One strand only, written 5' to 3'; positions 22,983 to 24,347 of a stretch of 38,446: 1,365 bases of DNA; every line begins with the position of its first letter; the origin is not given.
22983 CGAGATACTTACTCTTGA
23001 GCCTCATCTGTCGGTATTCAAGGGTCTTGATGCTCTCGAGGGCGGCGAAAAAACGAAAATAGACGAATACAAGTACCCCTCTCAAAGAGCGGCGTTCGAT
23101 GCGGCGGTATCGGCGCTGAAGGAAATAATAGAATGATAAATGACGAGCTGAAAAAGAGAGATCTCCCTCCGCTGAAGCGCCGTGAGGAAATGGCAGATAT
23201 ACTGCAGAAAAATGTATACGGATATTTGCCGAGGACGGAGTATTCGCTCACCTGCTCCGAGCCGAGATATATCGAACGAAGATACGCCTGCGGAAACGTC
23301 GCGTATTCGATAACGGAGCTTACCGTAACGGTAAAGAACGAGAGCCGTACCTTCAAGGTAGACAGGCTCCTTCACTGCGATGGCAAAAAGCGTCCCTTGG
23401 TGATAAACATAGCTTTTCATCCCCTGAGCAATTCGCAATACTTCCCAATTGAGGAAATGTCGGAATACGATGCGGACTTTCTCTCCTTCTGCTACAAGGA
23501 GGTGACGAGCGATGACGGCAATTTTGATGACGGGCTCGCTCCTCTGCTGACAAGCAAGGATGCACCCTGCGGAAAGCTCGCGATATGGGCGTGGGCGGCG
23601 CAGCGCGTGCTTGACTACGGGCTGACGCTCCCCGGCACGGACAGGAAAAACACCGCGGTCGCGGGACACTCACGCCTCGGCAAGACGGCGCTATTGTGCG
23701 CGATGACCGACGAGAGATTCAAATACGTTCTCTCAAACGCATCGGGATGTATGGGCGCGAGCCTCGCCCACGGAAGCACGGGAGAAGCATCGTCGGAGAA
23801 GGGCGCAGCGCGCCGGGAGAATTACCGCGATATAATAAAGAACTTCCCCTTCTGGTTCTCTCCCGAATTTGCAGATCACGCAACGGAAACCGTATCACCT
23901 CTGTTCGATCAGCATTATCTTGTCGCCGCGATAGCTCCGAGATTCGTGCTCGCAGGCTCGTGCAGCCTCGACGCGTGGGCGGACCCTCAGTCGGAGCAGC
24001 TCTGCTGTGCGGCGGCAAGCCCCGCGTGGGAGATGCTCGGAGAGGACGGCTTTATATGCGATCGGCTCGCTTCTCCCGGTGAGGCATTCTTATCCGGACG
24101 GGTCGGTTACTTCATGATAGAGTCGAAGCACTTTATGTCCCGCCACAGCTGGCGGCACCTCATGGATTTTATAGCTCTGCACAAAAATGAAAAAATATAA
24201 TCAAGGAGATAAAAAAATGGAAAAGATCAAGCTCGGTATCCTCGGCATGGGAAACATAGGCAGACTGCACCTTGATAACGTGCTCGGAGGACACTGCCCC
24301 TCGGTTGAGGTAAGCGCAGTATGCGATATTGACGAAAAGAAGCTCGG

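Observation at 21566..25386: Candidate oxidation-elimination (non-hydrolytic) glycoside-cleavage operon: two distinct TIM-barrel 'isomerases' + CE15-like esterase + Gfo/Idh/MocA oxidoreductase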

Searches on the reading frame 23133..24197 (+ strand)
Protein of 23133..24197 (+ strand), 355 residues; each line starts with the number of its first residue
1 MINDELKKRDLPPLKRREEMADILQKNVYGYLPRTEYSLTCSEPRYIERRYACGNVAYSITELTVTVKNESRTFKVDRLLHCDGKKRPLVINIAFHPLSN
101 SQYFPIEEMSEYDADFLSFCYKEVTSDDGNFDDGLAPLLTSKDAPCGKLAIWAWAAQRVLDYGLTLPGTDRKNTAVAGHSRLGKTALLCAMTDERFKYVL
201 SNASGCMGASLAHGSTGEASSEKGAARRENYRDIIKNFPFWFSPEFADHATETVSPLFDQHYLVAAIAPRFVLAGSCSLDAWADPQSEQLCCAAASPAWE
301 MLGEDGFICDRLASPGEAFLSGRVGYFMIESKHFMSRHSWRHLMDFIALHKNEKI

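Call 7: search_protein_families(library=pfam, proteins=[window:23133-24197:+], max_evalue=0.01)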
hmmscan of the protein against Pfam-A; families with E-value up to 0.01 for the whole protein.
window:23133-24197:+ (355 aa): 1 family
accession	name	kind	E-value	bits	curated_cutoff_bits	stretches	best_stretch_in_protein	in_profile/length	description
PF22244.2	GCE_fung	-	1.1e-24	88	27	1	65-303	3-231/231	Glucuronyl esterase, fungi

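Call 8: search_protein_families(library=ncbifam, proteins=[window:23133-24197:+], max_evalue=0.01)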
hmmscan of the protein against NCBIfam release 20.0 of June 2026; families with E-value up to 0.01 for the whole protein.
window:23133-24197:+ (355 aa): 0 families

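Call 12: search_solved_structures(query=window:23133-24197:+, max_evalue=0.001, show_alignments=2)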
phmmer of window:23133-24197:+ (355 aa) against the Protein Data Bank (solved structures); distinct sequences matched with E-value up to 0.001: 20.
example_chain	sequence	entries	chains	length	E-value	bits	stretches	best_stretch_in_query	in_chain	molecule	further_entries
8q6s_A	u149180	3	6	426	1.7e-33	119.6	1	104-347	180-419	Putative acetyl xylan esterase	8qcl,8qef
6ehn_A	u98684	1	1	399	7.6e-31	110.9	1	145-348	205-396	Carbohydrate esterase MZ0003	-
6gry_A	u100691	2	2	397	2.5e-29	105.9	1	144-346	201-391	Putative acetyl xylan esterase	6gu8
6grw_A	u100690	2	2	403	6.2e-28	101.3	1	146-346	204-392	Putative acetyl xylan esterase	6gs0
6syu_A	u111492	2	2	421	6.6e-28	101.2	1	146-346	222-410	glucuronoyl esterase OtCE15A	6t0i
6syr_A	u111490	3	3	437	7.3e-28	101.1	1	146-346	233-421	glucuronoyl esterase OtCE15A | Putative acetyl xylan esterase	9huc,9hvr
6syv_A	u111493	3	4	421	1.8e-27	99.7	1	146-346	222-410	glucuronoyl esterase OtCE15A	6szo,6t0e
6sz0_A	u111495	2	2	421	5.1e-27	98.3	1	146-317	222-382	glucuronoyl esterase OtCE15A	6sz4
7b7h_A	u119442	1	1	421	5.6e-27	98.1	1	146-346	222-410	Putative acetyl xylan esterase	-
7nn3_A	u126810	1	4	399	2.6e-19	72.9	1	15-305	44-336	Beta-xylanase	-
6hsw_A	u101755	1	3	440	1.3e-18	70.6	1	145-346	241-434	Carbohydrate esterase family 15 domain protein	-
3pic_A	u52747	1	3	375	4.6e-16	62.2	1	143-305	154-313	Cip2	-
4g4g_A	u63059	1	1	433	6.3e-12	48.6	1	139-300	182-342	4-O-methyl-glucuronoyl methylesterase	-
8tru_A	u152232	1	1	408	9.3e-12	48.1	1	143-304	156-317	Glucuronyl esterase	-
4g4i_A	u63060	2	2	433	1.7e-11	47.2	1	139-300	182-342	4-O-methyl-glucuronoyl methylesterase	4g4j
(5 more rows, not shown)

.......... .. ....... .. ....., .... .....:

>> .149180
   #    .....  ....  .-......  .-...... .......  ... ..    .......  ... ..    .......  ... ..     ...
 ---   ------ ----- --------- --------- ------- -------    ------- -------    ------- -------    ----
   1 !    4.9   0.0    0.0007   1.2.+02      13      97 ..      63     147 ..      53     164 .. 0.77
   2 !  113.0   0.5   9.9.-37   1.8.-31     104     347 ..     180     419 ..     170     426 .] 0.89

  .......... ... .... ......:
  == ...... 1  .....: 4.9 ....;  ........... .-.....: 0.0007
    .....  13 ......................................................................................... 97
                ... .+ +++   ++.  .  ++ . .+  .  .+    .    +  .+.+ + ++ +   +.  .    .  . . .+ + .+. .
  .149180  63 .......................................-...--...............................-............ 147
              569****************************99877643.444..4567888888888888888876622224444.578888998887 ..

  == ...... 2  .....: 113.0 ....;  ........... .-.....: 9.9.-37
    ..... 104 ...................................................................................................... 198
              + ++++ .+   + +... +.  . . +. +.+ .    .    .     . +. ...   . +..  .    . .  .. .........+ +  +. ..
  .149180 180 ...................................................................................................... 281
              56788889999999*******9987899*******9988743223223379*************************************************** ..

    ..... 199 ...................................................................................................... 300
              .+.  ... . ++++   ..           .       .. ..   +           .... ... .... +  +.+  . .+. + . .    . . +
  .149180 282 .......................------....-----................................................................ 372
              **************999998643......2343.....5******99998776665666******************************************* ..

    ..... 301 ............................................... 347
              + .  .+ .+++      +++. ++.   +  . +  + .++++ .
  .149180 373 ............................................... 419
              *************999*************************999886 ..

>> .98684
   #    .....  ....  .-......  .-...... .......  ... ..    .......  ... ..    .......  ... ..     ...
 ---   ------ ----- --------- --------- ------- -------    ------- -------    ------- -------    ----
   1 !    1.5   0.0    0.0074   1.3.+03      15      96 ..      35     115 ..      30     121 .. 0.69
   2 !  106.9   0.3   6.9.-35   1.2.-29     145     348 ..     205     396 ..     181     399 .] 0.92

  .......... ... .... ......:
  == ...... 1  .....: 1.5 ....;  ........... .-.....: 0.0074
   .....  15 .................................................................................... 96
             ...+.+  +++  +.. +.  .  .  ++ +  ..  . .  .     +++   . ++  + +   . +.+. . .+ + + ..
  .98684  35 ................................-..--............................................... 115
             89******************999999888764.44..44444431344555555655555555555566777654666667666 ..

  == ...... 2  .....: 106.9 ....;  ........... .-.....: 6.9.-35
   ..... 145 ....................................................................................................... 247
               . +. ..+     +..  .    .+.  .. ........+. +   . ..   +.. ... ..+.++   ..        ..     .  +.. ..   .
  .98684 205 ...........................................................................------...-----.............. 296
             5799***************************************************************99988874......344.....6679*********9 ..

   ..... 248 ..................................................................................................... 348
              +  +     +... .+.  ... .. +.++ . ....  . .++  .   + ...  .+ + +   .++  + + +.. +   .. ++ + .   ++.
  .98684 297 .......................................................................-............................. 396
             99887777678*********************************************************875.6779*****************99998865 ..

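Call 23: find_homologous_proteins(query=window:23133-24197:+, max_evalue=1e-10)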
Query window:23133-24197:+ (355 aa): 935 proteins with E <= 1e-10 among 2258 candidates; the best 120 are listed.
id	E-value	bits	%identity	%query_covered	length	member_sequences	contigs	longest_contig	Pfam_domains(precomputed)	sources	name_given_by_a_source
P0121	3.2e-245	831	100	100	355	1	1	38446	PF22244.3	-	-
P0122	2.3e-174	598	71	100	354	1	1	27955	PF22244.3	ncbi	-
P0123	3.3e-174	597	72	100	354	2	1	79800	PF22244.3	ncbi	-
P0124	5.3e-173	593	70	99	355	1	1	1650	PF22244.3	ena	-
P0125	4.0e-171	587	70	100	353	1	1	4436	PF22244.3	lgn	-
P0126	3.9e-168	577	70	100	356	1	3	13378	PF22244.3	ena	-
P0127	1.0e-167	576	69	99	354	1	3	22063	PF22244.3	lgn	-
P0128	4.6e-166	571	69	100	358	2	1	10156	PF22244.3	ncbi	-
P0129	3.0e-158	545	66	98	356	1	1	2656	PF22244.3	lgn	-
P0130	1.3e-154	533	66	100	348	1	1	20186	PF22244.3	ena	-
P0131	3.0e-152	525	63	99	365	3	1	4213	PF22244.3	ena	-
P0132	5.8e-145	501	60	100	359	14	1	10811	PF22244.3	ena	-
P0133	1.4e-144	500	61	100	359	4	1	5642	PF22244.3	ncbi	-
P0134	6.2e-143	494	59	100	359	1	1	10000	PF22244.3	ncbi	-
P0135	1.4e-142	493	61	100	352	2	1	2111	PF22244.3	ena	-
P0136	3.2e-141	489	59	100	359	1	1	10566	PF22244.3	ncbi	-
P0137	9.3e-141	487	61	100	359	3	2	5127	PF22244.3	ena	-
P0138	1.6e-139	483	59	100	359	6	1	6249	PF22244.3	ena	-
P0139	5.3e-138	478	58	100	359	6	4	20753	PF22244.3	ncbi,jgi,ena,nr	ncbi:MAG: hypothetical protein E7619_09165 [Ruminococcaceae bacterium]|nr:hypothetical protein [Osci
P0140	1.3e-137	477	58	99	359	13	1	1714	PF22244.3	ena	-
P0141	2.0e-137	476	57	100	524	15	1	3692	PF22244.3,PF00293.35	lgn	-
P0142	4.9e-137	475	57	99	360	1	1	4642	PF22244.3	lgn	-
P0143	8.4e-137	474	58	99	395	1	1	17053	PF22244.3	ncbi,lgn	-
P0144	1.0e-136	474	58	100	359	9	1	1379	PF22244.3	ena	-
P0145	2.6e-136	473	58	99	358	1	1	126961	PF22244.3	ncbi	-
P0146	2.6e-136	473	57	99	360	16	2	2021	PF22244.3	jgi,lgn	-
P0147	3.0e-136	472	58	98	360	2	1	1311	PF22244.3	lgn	-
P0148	3.7e-136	472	56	99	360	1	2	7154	PF22244.3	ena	-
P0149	8.6e-136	471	57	99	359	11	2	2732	PF22244.3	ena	-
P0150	2.2e-135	470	58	100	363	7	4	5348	PF22244.3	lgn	-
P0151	4.6e-135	469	56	99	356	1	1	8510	PF22244.3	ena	-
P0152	5.3e-135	468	56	99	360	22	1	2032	PF22244.3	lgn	-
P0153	1.1e-134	467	56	99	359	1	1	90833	PF22244.3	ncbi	-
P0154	1.5e-134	467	56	99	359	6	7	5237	PF22244.3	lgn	-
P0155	2.2e-134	466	57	99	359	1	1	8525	PF22244.3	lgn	-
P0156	2.9e-134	466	56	99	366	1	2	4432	PF22244.3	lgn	-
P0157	4.4e-134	465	56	100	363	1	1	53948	PF22244.3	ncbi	-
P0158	4.7e-134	465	56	99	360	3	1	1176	PF22244.3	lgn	-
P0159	4.8e-134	465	57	99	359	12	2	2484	PF22244.3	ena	-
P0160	6.7e-134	465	56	99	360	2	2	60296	PF22244.3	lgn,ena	-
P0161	8.8e-134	464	56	99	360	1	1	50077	PF22244.3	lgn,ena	-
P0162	1.3e-133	464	58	99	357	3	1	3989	PF22244.3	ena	-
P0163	1.5e-133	464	57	99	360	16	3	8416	PF22244.3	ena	-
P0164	1.6e-133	464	57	100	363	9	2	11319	PF22244.3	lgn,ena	-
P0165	1.6e-133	463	56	100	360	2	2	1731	PF22244.3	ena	-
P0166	1.7e-133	463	58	99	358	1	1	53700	PF22244.3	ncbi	-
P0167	3.3e-133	462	56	99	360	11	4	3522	PF22244.3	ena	-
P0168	4.3e-133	462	55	99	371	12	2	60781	PF22244.3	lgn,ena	-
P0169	8.1e-133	461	56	99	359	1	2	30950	PF22244.3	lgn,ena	-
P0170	1.2e-132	461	57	99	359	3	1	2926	PF22244.3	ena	-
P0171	2.0e-132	460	56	99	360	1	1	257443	PF22244.3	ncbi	-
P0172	3.0e-132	459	56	100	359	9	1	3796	PF22244.3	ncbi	-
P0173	3.2e-132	459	56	99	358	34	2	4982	PF22244.3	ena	-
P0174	5.8e-132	458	56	99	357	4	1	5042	PF22244.3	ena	-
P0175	6.0e-132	458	56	99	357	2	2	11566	PF22244.3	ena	-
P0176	6.5e-132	458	55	99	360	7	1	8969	PF22244.3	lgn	-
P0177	6.5e-132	458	55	99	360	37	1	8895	PF22244.3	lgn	-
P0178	1.1e-131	457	56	100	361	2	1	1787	PF22244.3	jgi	-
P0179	1.3e-131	457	55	99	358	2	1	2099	PF22244.3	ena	-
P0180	1.6e-131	457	55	100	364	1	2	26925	PF22244.3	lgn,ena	-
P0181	2.0e-131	457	56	99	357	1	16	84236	PF22244.3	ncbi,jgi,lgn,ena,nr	ncbi:MAG: hypothetical protein E7603_08100 [Ruminococcaceae bacterium]|nr:hypothetical protein [Osci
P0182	2.1e-131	457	57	99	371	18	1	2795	PF22244.3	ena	-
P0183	2.7e-131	456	57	99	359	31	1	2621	PF22244.3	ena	-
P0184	8.4e-131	455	55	99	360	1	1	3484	PF22244.3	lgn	-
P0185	8.5e-131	455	56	99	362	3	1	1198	PF22244.3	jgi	jgi:hypothetical protein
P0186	9.6e-131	454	55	100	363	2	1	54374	PF22244.3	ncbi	-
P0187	1.2e-130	454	56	99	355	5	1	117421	PF22244.3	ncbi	-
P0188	1.6e-130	454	55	99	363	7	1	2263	PF22244.3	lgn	-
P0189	1.8e-130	453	56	99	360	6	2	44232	PF22244.3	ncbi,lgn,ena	-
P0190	1.8e-130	453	56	99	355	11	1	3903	PF22244.3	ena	-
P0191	3.0e-130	453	55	99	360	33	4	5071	PF22244.3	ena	-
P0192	3.5e-130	453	55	99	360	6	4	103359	PF22244.3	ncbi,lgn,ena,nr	ncbi:MAG: hypothetical protein IJA85_04910 [Clostridia bacterium]|nr:hypothetical protein [Clostridi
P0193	9.0e-130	451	55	99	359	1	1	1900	PF22244.3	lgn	-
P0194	1.3e-129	451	54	99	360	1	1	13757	PF22244.3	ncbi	-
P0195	1.5e-129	450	55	99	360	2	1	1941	PF22244.3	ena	-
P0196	2.7e-129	450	56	99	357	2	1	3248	PF22244.3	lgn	-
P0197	4.3e-129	449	54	100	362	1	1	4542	PF22244.3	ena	-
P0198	4.4e-129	449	56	99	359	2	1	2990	PF22244.3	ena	-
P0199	4.6e-129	449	56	100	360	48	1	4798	PF22244.3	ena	-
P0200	4.9e-129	449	56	99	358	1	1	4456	PF22244.3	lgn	-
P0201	6.6e-128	445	54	99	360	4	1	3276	PF22244.3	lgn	-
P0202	8.6e-128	445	53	100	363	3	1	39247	PF22244.3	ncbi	-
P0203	1.5e-127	444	54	99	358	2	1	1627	PF22244.3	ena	-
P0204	1.6e-127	444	55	100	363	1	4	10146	PF22244.3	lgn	-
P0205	2.1e-127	443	54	99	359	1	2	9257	PF22244.3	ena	-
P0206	2.5e-127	443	55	99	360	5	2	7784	PF22244.3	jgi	-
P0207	2.5e-127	443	54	98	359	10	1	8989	PF22244.3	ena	-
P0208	2.8e-127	443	56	99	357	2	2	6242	PF22244.3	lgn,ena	-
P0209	3.3e-127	443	56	98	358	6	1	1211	PF22244.3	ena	-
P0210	7.7e-127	441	54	100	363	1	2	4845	PF22244.3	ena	-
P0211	5.6e-126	439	54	100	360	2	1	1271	PF22244.3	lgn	-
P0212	6.6e-126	438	55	99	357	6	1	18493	PF22244.3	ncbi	-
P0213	8.0e-126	438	53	99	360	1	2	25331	PF22244.3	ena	-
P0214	8.8e-126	438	54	100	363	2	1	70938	PF22244.3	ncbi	-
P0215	2.4e-125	437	54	98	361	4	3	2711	PF22244.3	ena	-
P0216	3.2e-125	436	55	99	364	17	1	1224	PF22244.3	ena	-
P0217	5.5e-125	435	55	99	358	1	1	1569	PF22244.3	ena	-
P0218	1.6e-124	434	55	99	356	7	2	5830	PF22244.3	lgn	-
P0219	2.1e-124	433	56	98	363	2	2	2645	PF22244.3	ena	-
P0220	3.3e-124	433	56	100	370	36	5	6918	PF22244.3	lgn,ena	-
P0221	3.5e-124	433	54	99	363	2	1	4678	PF22244.3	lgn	-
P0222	3.8e-124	433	54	98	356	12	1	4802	PF22244.3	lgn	-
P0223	1.4e-123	431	55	98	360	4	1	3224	PF22244.3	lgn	-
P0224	2.1e-123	430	54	99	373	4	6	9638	PF22244.3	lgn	-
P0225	2.7e-123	430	54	99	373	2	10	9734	PF22244.3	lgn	-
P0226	4.3e-123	429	52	100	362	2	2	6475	PF22244.3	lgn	-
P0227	4.9e-123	429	55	100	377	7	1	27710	PF22244.3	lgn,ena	-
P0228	3.0e-122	426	53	99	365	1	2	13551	PF22244.3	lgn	-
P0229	3.5e-122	426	53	100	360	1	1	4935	PF22244.3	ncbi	-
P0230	3.8e-122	426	53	99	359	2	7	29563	PF22244.3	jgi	-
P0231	6.1e-122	425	55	99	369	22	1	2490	PF22244.3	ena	-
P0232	8.2e-121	422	53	100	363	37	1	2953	PF22244.3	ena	-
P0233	5.5e-120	419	52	99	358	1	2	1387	PF22244.3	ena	-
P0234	8.9e-120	418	52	99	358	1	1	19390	PF22244.3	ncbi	-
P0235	4.6e-119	416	52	99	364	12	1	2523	PF22244.3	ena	-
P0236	1.6e-118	414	53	98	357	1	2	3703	PF22244.3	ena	-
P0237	2.5e-118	414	51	100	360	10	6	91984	PF22244.3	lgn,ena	-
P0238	2.7e-118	413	52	99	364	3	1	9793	PF22244.3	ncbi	-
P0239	1.1e-117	411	53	99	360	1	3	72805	PF22244.3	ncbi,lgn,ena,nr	ncbi:MAG: hypothetical protein J6B34_02155 [Clostridia bacterium]|nr:hypothetical protein [Clostridi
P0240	2.7e-117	410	52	98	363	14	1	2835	PF22244.3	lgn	-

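Call 29: find_related_loci(query=A1, collection=genome_contigs, flank=10000)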
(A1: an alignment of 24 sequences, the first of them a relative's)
Query A1 (355 aa) in genome_contigs; peptide patterns used: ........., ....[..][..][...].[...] (x = any residue, [..] = any of these).
600 stretches matched a pattern (row limit reached: there are more); 582 encode a relative of the query (tblastn E <= 1e-3); the best 80 are kept; 80 distinct loci.
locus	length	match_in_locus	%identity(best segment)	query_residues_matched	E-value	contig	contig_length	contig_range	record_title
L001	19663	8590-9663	58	1-353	3e-141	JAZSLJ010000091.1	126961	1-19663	MAG: Acutalibacteraceae bacterium isolate T1900044558_TS20190024.MAGScoT_cleanbin_000019 SGB_333_k141_1492123, whole gen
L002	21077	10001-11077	56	1-355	2e-136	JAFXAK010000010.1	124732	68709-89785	MAG: Clostridia bacterium isolate RGIG6236 Sheep_Rectum-2__c133647, whole genome shotgun sequence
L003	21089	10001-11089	53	1-355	4e-132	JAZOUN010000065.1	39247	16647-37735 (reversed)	MAG: Acutalibacteraceae bacterium isolate T1900045532_YK20190226.MAGScoT_cleanbin_000043 SGB_7736_k141_1595648, whole ge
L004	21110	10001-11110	50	1-355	2e-117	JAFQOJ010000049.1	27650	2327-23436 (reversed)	MAG: Clostridia bacterium isolate RGIG2003 Goat_Colon-1__c634546, whole genome shotgun sequence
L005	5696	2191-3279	46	1-353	2e-110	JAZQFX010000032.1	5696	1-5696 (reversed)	MAG: Acutalibacteraceae bacterium isolate T1900044632_TS20190098.MAGScoT_cleanbin_000004 SGB_1063_k141_652512, whole gen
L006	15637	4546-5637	46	1-353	6e-110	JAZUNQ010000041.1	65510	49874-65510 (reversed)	MAG: Acutalibacteraceae bacterium isolate T1900044885_TS20190351.MAGScoT_cleanbin_000012 SGB_3221_k141_1533116, whole ge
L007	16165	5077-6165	45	1-353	2e-107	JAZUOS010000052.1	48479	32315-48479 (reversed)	MAG: Acutalibacteraceae bacterium isolate T1900044870_TS20190336.MAGScoT_cleanbin_000011 SGB_3167_k141_1413608, whole ge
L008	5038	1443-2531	45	1-353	2e-106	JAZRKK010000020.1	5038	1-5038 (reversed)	MAG: Acutalibacteraceae bacterium isolate T1900045446_YK20190137.MAGScoT_cleanbin_000021 SGB_7162_k141_3149070, whole ge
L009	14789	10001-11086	44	1-352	1e-105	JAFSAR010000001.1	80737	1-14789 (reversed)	MAG: Clostridia bacterium isolate RGIG2970 Goat_Rectum-1__c9498, whole genome shotgun sequence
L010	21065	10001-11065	49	2-351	1e-120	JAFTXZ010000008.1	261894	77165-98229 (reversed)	MAG: Clostridia bacterium isolate RGIG4252 Roe_deer_Colon-5__c32915, whole genome shotgun sequence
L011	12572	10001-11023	46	6-351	3e-92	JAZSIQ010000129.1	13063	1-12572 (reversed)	MAG: Acutalibacteraceae bacterium isolate T1900044569_TS20190035.MAGScoT_cleanbin_000021 SGB_428_k141_2782224, whole gen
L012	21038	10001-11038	41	1-353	2e-87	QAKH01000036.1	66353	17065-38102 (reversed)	MAG: Clostridiales bacterium isolate CIM:MAG 1102 contig_16671, whole genome shotgun sequence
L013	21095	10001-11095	42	2-351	3e-86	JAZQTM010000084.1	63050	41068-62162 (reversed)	MAG: Acutalibacteraceae bacterium isolate T1900045189_TC20190185.MAGScoT_cleanbin_000004 SGB_5280_k141_471833, whole gen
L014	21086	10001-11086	43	1-355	1e-83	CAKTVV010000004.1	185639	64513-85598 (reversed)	MAG: uncultured Eubacteriales bacterium isolate REFINED_METABAT215_TOP10_CONTIGS_1500_ASSEMBLY_K77_MERGED__Hadza_MoBio_h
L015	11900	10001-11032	42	1-353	3e-81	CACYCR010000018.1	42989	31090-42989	MAG: Ruminococcaceae bacterium isolate RUG11826 genome assembly, contig: RUG11826_asm_18, whole genome shotgun sequence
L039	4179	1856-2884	38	1-350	1e-72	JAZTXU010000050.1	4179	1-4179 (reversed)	MAG: Acutalibacteraceae bacterium isolate T1900045328_YK20190017.MAGScoT_cleanbin_000075 SGB_6490_k141_2948580, whole ge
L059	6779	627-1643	38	6-350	9e-67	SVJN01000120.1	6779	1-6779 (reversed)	MAG: Oscillospiraceae bacterium isolate SIG436 NODE_165979_length_6779_cov_3.466176, whole genome shotgun sequence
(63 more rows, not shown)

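Call 65: find_encoding_contigs(protein=P0123, flank=9000, max_places=2)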
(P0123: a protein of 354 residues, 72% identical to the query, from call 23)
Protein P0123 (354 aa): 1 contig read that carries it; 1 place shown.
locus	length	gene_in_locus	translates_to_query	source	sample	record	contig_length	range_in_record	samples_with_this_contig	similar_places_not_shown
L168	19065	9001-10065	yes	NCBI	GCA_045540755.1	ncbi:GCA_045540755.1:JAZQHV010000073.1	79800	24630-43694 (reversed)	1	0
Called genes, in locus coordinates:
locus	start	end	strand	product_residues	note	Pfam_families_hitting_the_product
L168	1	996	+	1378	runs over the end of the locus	PF04616:Glyco_hydro_43, PF07833:Cu_amine_oxidN1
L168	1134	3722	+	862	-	PF04616:Glyco_hydro_43 (weak)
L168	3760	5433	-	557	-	PF01268:FTHFS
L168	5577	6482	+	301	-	PF00246:Peptidase_M14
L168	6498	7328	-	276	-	PF02311:AraC_binding, PF07883:Cupin_2, PF00165:HTH_AraC (faint), PF12833:HTH_18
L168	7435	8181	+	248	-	PF01261:AP_endonuc_2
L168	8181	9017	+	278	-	PF01261:AP_endonuc_2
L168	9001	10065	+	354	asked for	PF22244:GCE_fung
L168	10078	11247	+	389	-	PF01408:GFO_IDH_MocA, PF22685:Gal80p_C-like (faint), PF22725:GFO_IDH_MocA_C3, PF02894:GFO_IDH_MocA_C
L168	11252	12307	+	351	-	PF03786:UxuA, PF01261:AP_endonuc_2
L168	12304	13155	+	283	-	PF00106:adh_short, PF13561:adh_short_C2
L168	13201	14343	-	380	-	PF01411:tRNA-synt_2c, PF07973:tRNA_SAD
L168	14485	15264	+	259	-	PF02706:Wzz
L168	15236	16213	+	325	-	-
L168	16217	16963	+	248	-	PF19567:CpsB_CapC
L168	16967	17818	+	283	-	PF00892:EamA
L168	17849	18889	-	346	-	PF01212:Beta_elim_lyase, PF00266:Aminotran_5 (weak)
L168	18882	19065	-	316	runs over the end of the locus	PF00389:2-Hacid_dh, PF02826:2-Hacid_dh_C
